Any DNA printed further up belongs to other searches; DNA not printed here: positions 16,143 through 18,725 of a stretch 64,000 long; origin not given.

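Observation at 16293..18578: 761-aa in-frame tandem duplication/fusion of two transsulfuration PLP-enzyme domains, translationally coupled to gatCAB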

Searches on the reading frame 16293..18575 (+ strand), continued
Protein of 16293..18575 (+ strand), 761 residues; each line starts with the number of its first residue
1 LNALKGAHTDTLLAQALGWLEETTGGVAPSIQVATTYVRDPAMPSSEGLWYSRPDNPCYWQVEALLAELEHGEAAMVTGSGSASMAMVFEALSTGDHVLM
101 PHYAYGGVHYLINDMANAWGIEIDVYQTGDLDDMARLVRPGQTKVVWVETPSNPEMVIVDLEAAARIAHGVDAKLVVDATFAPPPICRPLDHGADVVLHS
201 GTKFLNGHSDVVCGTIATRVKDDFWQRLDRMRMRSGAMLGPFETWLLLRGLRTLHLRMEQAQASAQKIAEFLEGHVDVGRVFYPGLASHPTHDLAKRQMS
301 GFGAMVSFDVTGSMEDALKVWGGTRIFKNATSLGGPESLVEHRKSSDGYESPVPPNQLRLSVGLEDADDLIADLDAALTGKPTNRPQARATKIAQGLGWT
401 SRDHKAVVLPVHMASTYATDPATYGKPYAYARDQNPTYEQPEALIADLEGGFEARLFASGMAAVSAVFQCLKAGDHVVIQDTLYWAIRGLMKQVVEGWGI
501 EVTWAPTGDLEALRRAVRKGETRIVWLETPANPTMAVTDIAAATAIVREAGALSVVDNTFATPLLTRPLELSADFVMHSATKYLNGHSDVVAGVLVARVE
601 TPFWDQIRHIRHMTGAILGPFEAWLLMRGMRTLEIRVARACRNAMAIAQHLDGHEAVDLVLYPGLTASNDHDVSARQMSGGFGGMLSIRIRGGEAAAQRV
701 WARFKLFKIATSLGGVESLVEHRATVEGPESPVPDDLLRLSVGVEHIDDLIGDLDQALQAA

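Call 16: find_encoding_contigs(protein=P0018, flank=8000, max_places=2)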
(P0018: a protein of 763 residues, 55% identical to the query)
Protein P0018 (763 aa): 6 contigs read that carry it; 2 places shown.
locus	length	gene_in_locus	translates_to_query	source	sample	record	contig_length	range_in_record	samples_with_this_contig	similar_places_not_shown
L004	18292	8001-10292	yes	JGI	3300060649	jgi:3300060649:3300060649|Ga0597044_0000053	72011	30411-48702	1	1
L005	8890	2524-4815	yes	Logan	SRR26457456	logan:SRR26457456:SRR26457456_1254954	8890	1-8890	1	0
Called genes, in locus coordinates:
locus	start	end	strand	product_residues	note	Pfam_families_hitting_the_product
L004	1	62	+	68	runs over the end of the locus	-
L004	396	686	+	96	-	-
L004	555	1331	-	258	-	-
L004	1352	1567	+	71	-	-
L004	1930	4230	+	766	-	PF00326:Peptidase_S9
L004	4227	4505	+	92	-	-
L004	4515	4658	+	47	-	-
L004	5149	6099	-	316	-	PF00126:HTH_1, PF03466:LysR_substrate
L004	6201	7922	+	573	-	PF00732:GMC_oxred_N, PF00890:FAD_binding_2 (faint), PF01266:DAO (faint), PF05834:Lycopene_cycl (weak), PF05199:GMC_oxred_C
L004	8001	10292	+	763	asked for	PF01053:Cys_Met_Meta_PP, PF00266:Aminotran_5 (faint), PF01053:Cys_Met_Meta_PP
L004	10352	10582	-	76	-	-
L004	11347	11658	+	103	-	-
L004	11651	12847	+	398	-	PF00589:Phage_integrase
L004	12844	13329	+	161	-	-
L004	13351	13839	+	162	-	-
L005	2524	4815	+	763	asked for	PF01053:Cys_Met_Meta_PP, PF00266:Aminotran_5 (faint), PF01053:Cys_Met_Meta_PP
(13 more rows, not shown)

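Call 17: find_encoding_contigs(protein=P0011, flank=8000, max_places=2)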
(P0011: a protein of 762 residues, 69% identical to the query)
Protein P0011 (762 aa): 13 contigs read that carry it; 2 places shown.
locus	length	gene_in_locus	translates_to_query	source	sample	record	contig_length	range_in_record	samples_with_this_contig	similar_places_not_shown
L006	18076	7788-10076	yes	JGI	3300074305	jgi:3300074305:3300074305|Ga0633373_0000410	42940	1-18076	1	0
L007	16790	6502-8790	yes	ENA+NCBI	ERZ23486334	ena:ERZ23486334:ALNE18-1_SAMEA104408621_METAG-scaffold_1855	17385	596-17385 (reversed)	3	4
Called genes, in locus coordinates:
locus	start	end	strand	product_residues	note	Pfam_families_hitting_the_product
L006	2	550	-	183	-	?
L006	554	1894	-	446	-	PF01979:Amidohydro_1, PF12890:DHOase, PF07969:Amidohydro_3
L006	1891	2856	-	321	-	PF02729:OTCace_N, PF00185:OTCace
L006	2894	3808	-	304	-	PF03547:Mem_trans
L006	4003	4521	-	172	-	PF03652:RuvX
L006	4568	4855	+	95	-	PF02686:GatC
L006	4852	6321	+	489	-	PF01425:Amidase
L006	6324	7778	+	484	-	PF02934:GatB_N, PF02637:GatB_Yqey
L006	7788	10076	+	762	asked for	PF01053:Cys_Met_Meta_PP, PF00155:Aminotran_1_2 (faint), PF00266:Aminotran_5 (faint), PF01053:Cys_Met_Meta_PP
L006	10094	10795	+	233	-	PF01694:Rhomboid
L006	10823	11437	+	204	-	PF02798:GST_N, PF13417:GST_N_3, PF13409:GST_N_2, PF00043:GST_C (weak), PF13410:GST_C_2 (weak)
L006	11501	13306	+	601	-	PF00903:Glyoxalase (faint), PF00012:HSP70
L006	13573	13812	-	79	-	-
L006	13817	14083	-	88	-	-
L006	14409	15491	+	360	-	PF00034:Cytochrom_C (faint), PF03150:CCP_MauG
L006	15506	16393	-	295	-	PF12833:HTH_18, PF00165:HTH_AraC (weak)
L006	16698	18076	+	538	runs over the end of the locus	PF00743:FMO-like, PF01266:DAO (faint), PF07992:Pyr_redox_2, PF13450:NAD_binding_8 (weak), PF13434:Lys_Orn_oxgnase (faint)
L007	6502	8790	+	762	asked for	PF01053:Cys_Met_Meta_PP, PF00155:Aminotran_1_2 (faint), PF00266:Aminotran_5 (faint), PF01053:Cys_Met_Meta_PP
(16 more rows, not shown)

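Call 18: find_encoding_contigs(protein=P0014, flank=8000, max_places=1)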
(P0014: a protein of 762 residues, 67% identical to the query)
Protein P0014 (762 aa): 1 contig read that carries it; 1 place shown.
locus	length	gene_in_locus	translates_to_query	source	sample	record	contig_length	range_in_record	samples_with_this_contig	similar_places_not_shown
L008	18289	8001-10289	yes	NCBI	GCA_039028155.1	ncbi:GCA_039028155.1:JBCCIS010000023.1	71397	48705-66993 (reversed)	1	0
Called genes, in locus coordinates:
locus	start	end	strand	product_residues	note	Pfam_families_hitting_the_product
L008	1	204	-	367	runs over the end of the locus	PF21102:DprA_N, PF02481:DNA_processg_A, PF17782:WHD_DprA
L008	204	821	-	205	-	PF02660:G3P_acyltransf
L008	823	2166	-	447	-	PF01979:Amidohydro_1, PF12890:DHOase, PF07969:Amidohydro_3 (weak)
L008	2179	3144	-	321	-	PF02729:OTCace_N, PF00185:OTCace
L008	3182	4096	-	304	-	PF03547:Mem_trans, PF01758:SBF (weak)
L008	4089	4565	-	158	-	PF03652:RuvX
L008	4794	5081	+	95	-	PF02686:GatC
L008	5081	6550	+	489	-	PF01425:Amidase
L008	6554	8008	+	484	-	PF02934:GatB_N, PF02637:GatB_Yqey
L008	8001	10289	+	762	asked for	PF01053:Cys_Met_Meta_PP, PF00155:Aminotran_1_2 (weak), PF00266:Aminotran_5 (faint), PF01053:Cys_Met_Meta_PP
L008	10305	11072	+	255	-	PF01694:Rhomboid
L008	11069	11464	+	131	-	PF00903:Glyoxalase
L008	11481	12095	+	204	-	PF02798:GST_N, PF13417:GST_N_3, PF13409:GST_N_2, PF00043:GST_C, PF13410:GST_C_2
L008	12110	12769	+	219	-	PF01243:PNPOx_N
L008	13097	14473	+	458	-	PF07690:MFS_1, PF13347:MFS_2 (weak), PF07690:MFS_1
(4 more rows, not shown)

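Call 19: find_encoding_contigs(protein=P0015, flank=8000, max_places=1)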
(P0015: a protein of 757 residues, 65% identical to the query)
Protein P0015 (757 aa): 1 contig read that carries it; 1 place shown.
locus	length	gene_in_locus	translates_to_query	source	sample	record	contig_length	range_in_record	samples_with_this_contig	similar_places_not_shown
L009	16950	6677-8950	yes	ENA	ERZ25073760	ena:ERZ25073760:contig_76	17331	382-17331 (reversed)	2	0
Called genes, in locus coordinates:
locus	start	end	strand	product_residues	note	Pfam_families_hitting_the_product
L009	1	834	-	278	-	?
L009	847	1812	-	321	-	PF02729:OTCace_N, PF00185:OTCace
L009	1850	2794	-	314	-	PF03547:Mem_trans, PF01758:SBF (weak)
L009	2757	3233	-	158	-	PF03652:RuvX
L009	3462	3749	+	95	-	PF02686:GatC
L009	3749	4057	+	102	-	PF01425:Amidase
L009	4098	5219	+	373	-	PF01425:Amidase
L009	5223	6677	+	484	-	PF02934:GatB_N, PF02637:GatB_Yqey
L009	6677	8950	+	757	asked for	PF01053:Cys_Met_Meta_PP, PF00155:Aminotran_1_2 (faint), PF01053:Cys_Met_Meta_PP, PF00266:Aminotran_5 (weak)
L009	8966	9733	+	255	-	PF01694:Rhomboid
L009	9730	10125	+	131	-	PF00903:Glyoxalase, PF18029:Glyoxalase_6 (weak)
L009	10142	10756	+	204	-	PF02798:GST_N, PF13417:GST_N_3, PF13409:GST_N_2, PF00043:GST_C (weak), PF13410:GST_C_2 (weak)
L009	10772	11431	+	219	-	PF01243:PNPOx_N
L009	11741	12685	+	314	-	PF01633:Choline_kinase, PF01636:APH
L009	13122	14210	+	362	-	PF13416:SBP_bac_8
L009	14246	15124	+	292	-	PF00528:BPD_transp_1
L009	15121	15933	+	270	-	PF00528:BPD_transp_1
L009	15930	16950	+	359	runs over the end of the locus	PF00005:ABC_tran, PF02463:SMC_N (faint), PF13304:AAA_21 (faint), PF08402:TOBE_2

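Call 26: find_related_loci(query=A1, collection=genome_contigs, flank=6000)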
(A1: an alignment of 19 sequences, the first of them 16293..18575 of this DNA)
Query A1 (761 aa) in genome_contigs; peptide patterns used: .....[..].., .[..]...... (x = any residue, [..] = any of these).
600 stretches matched a pattern (row limit reached: there are more); 599 encode a relative of the query (tblastn E <= 1e-3); the best 80 are kept; 80 distinct loci.
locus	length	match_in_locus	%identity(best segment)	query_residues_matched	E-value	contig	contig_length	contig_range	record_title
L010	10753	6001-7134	57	10-761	8e-130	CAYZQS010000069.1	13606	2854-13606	MAG TPA_asm: uncultured Rhodobacterales bacterium isolate binchicken_co46_539 genome assembly, contig: NODE_8645_length_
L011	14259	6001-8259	38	17-759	9e-142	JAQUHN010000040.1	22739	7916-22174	MAG: Geobacteraceae bacterium isolate STCSWMC_38 NODE_5404_length_22739_cov_3.533168_ST_CSWMC, whole genome shotgun sequ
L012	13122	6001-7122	57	10-761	4e-122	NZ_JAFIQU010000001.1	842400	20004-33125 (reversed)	Arenibaculum pallidiluteum strain SYSU D00532 NODE_1_length_842400_cov_18.126062, whole genome shotgun sequence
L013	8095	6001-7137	57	5-761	4e-123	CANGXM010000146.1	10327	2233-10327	MAG: Rhodospirillales bacterium isolate RE-15aug16-163 genome assembly, contig: RE-15aug16-C10631, whole genome shotgun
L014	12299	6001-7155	54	1-758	2e-122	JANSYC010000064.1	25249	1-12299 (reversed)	MAG: Alphaproteobacteria bacterium isolate bin.41 k141_656854_length_25249_cov_10.0000, whole genome shotgun sequence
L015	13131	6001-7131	56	5-755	3e-121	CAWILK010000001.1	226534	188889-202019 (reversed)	MAG: uncultured Alphaproteobacteria bacterium isolate MFD04967.bin.2.24 genome assembly, contig: contig_1264, whole geno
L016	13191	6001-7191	55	1-760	6e-121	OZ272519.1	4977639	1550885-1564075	MAG: Alphaproteobacteria bacterium isolate 430c2cbf-9ad9-4a95-bf33-1e0b0696399c genome assembly, chromosome: 1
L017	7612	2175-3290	56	11-759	1e-119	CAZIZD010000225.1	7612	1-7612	MAG TPA_asm: uncultured Alcaligenaceae bacterium isolate binchicken_co199_6 genome assembly, contig: NODE_6914_length_76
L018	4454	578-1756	51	10-760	8e-120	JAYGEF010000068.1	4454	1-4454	MAG: Alphaproteobacteria bacterium isolate OC6_3000m_MAG_168 OC6_3000m_contig_1739562, whole genome shotgun sequence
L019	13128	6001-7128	53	4-758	6e-118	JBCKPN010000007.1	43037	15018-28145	Usitatibacteraceae bacterium isolate SLM_MC1B_24-P16 Node_7_length_43037_cov_83.094831, whole genome shotgun sequence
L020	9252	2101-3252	57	1-761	1e-117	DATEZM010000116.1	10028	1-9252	MAG TPA_asm: Rhizomicrobium sp. isolate SMAG_U8474 k141_374395, whole genome shotgun sequence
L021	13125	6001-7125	54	11-761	1e-117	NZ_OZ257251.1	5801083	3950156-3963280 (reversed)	MAG: Reyranella sp. isolate f0431ea5-77df-4713-9fc6-40bca345d698 chromosome 1, complete sequence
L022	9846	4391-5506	57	10-759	9e-118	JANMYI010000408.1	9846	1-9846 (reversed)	MAG: Burkholderiales bacterium isolate OTE_8_metabat_366 OTE_8_k141_4977235, whole genome shotgun sequence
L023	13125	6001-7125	54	11-761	9e-117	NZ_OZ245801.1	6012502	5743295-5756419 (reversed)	MAG: Reyranella sp. isolate 1b7baf7f-a1bb-461f-a1bd-400e2722d697 chromosome 1, complete sequence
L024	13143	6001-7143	53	10-760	2e-116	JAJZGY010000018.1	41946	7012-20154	MAG: Proteobacteria bacterium isolate LL6.bin46 NODE_581_length_41946_cov_4.293886, whole genome shotgun sequence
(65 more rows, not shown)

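Call 36: predict_structure(alignment_id=A1)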
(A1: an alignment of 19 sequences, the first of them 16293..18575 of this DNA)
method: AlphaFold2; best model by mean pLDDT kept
length: 761 residues; sequences in the alignment: 19
mean_pLDDT: 83.9   pTM: 0.87
mean pLDDT of the five models: 83.9, 83.6, 83.2, 79.3, 75.5
residues with pLDDT >= 90: 388; 70-90: 246; 50-70: 79; < 50: 48
segments of 3 or more residues with pLDDT < 50: 19-29, 33-36, 47-50, 400-408, 416-421, 423-433
pLDDT, mean of each block of 10 residues (from residue 1): 73 74 42 50 52 69 90 90 84 90 63 71 89 96 94 88 98 94 91 93 76 90 90 71 85 92 97 97 96 96 94 94 88 81 74 87 95 96 90 73 44 50 41 63 90 91 91 92 73 83 91 95 90 84 97 93 91 93 65 92 92 82 86 91 96 95 90 88 91 94 87 77 76 87 94 96 89
secondary structure, 60 per line:
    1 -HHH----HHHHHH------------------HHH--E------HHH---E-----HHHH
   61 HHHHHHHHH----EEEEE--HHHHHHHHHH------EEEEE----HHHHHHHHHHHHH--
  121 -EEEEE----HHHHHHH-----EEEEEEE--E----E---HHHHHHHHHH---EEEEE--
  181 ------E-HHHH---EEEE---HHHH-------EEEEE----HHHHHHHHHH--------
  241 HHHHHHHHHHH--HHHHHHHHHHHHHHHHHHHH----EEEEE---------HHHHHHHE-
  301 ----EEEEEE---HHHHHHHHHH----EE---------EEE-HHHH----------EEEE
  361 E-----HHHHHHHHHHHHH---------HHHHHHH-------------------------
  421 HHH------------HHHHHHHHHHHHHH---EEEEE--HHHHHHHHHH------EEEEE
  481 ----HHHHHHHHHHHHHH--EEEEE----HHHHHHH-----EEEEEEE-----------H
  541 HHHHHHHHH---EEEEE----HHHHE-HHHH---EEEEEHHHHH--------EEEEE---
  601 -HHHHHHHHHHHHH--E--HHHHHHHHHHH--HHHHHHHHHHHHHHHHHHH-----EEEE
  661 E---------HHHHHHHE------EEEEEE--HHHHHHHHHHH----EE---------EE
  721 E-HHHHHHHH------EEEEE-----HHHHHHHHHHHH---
elements in order (helices of 4 or more, strands of 3 or more residues): H9-14 H57-69 E74-78 H81-90 E97-101 H106-118 E122-126 H131-137 E143-149 H161-170 E174-178 H189-192 E196-199 H203-206 E214-218 H223-232 H241-251 H254-273 E278-282 H292-298 E305-310 H314-323 E339-341 H343-346 E357-361 H367-379 H389-395 H436-449 E453-457 H460-469 E476-480 H485-498 E501-505 H510-516 E522-528 H540-549 E553-557 H562-565 H568-571 E575-579 H580-584 E593-597 H602-614 H620-630 H633-651 E657-661 H671-677 E685-690 H693-703 E719-721 H723-730 E737-741 H747-758

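Call 44: fold_search(model_id=the predicted structure, library=pdb)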
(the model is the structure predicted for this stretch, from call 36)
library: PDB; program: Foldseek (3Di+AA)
matches with E <= 10: 1951; with E <= 0.001: 1145
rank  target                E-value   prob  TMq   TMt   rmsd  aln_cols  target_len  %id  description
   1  8sf4                  3.1e-42  1.00  0.46  0.91   2.7       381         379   44  Cystathionine gamma lyase from Thermobifida fusca in internal aldimine form (released 2024-07-03)
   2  6k1n_A                5.1e-42  1.00  0.46  0.92   2.2       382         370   43  PLP-bound form of a putative cystathionine gamma-lyase (released 2020-05-13)
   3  6k1n_D                9.1e-42  1.00  0.46  0.92   2.0       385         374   42  PLP-bound form of a putative cystathionine gamma-lyase (released 2020-05-13)
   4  6k1m_A                1.5e-41  1.00  0.47  0.91   2.6       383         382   43  Engineered form of a putative cystathionine gamma-lyase (released 2020-05-13)
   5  6k1l_A                1.6e-41  1.00  0.47  0.91   2.6       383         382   43  E53A mutant of a putative cystathionine gamma-lyase (released 2020-05-13)
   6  6k1n_C                1.7e-41  1.00  0.46  0.92   2.3       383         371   43  PLP-bound form of a putative cystathionine gamma-lyase (released 2020-05-13)
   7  4ixs_A                2.8e-41  1.00  0.45  0.93   2.3       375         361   44  Native structure of xometc at ph 5.2 (released 2014-01-29)
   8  6k1n_B                3.0e-41  1.00  0.46  0.91   2.4       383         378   43  PLP-bound form of a putative cystathionine gamma-lyase (released 2020-05-13)
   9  5x5h                  3.3e-41  1.00  0.46  0.89   2.8       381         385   41  Crystal structure of metB from Corynebacterium glutamicum (released 2017-03-01)
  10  3qi6_B                4.2e-41  1.00  0.46  0.92   2.9       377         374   44  Crystal Structure of Cystathionine gamma-synthase MetB (Cgs) from Mycobacterium ulcerans Agy99 (released 2011-03-02)
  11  6k1o_B                4.4e-41  1.00  0.46  0.93   2.1       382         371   42  Apo form of a putative cystathionine gamma-lyase (released 2020-05-13)
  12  3qi6_D                5.0e-41  1.00  0.46  0.92   2.7       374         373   44  Crystal Structure of Cystathionine gamma-synthase MetB (Cgs) from Mycobacterium ulcerans Agy99 (released 2011-03-02)
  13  3qhx_C                1.1e-40  1.00  0.46  0.92   2.8       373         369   44  Crystal Structure of Cystathionine gamma-synthase MetB (Cgs) from Mycobacterium ulcerans Agy99 bound to HEPES (released 2011-03-02)
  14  3qhx_B                1.2e-40  1.00  0.46  0.92   3.0       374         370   44  Crystal Structure of Cystathionine gamma-synthase MetB (Cgs) from Mycobacterium ulcerans Agy99 bound to HEPES (released 2011-03-02)
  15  7ba4_B                1.3e-40  1.00  0.46  0.92   2.4       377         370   42  Structure of Cystathionine gamma-lyase from Pseudomonas aeruginosa (released 2021-09-29)
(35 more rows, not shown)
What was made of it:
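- The AF2 model has pLDDT 83.9 and pTM 0.87, and both domains superpose on CGL/MetB structures with TMt of about 0.9 (calls 36, 44).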

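Call 51: find_encoding_contigs(protein=P0029, flank=6000, max_places=1)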
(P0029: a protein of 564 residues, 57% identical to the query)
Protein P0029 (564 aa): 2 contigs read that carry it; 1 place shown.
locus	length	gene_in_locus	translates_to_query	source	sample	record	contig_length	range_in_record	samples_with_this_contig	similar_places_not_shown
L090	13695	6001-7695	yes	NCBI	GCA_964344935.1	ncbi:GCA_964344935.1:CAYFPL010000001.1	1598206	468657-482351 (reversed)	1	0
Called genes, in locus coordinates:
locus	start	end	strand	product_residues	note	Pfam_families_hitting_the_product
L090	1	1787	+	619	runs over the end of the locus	PF00501:AMP-binding, PF13193:AMP-binding_C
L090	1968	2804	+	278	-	PF05552:MS_channel_1st_1 (weak), PF21088:MS_channel_1st, PF00924:MS_channel_2nd, PF21082:MS_channel_3rd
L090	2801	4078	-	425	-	PF00211:Guanylate_cyc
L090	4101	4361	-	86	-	-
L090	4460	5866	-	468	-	PF07995:GSDH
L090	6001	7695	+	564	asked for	PF01053:Cys_Met_Meta_PP, PF01106:NifU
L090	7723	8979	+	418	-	PF00355:Rieske, PF00848:Ring_hydroxyl_A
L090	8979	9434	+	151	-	PF13577:SnoaL_4, PF00866:Ring_hydroxyl_B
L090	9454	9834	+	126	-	-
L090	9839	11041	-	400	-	PF00067:p450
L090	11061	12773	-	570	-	PF02538:Hydantoinase_B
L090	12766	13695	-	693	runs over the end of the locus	PF05378:Hydant_A_N, PF01968:Hydantoinase_A, PF19278:Hydant_A_C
